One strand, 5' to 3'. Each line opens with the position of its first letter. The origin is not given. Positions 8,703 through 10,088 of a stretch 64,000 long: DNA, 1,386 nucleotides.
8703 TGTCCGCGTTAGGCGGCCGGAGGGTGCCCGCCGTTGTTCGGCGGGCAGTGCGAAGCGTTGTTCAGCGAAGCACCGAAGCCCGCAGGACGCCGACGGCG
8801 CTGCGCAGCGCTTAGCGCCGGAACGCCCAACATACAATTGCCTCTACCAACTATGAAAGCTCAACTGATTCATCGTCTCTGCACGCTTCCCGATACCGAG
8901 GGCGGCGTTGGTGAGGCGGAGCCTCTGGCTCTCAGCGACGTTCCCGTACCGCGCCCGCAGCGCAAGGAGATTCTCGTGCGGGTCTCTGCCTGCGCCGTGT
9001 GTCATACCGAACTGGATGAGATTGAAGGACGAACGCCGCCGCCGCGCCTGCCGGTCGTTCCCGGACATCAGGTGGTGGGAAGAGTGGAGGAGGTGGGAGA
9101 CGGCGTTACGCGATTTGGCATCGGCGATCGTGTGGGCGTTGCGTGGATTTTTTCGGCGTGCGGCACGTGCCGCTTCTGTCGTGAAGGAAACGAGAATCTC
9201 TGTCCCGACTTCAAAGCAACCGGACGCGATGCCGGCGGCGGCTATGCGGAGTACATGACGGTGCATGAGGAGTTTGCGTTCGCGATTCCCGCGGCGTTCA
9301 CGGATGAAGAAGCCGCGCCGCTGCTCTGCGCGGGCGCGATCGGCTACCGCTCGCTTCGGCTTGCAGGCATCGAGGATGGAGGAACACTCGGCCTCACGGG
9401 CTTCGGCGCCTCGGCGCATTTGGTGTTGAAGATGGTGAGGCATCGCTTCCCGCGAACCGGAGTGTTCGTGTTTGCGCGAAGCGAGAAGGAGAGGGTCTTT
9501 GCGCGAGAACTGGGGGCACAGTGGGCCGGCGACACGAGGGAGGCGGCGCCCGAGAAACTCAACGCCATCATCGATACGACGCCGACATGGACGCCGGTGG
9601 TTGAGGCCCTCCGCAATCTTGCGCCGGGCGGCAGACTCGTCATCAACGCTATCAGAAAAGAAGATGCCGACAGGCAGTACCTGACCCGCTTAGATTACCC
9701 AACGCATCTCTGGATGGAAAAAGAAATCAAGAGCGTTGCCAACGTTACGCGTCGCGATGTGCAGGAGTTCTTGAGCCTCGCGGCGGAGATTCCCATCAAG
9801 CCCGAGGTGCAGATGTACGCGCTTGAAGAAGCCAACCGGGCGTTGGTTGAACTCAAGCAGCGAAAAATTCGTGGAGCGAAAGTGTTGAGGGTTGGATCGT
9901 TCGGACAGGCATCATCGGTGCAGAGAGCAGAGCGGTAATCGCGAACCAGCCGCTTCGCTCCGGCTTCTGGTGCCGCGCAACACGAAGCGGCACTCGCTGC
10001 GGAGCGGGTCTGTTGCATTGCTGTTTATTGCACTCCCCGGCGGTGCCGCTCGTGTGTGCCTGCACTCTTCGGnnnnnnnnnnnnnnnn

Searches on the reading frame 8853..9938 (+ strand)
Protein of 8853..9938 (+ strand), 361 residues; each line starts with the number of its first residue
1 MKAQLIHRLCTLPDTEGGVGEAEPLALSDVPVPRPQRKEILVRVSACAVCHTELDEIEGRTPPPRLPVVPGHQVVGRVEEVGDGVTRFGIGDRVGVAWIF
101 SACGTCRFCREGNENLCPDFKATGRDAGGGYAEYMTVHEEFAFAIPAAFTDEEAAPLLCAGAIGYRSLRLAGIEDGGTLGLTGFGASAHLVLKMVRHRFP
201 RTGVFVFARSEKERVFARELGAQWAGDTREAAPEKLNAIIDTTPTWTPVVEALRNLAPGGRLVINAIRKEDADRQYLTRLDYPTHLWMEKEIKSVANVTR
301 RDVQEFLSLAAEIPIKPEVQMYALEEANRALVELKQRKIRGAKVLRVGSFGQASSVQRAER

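Call 3: search_protein_families(library=pfam, proteins=[window:8853-9938:+], max_evalue=0.1)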
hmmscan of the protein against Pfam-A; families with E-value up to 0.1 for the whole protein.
window:8853-9938:+ (361 aa): 3 families
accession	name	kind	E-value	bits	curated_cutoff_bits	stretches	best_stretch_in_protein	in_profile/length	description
PF08240.17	ADH_N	-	2.2e-30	105.4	23.5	1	37-146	2-103/104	Alcohol dehydrogenase GroES-like domain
PF00107.32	ADH_zinc_N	-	2.3e-05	24.8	31.8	1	204-311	17-128/129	Zinc-binding dehydrogenase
PF13602.12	ADH_zinc_N_2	-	0.0011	20.4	27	1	229-341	16-130/134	Zinc-binding dehydrogenase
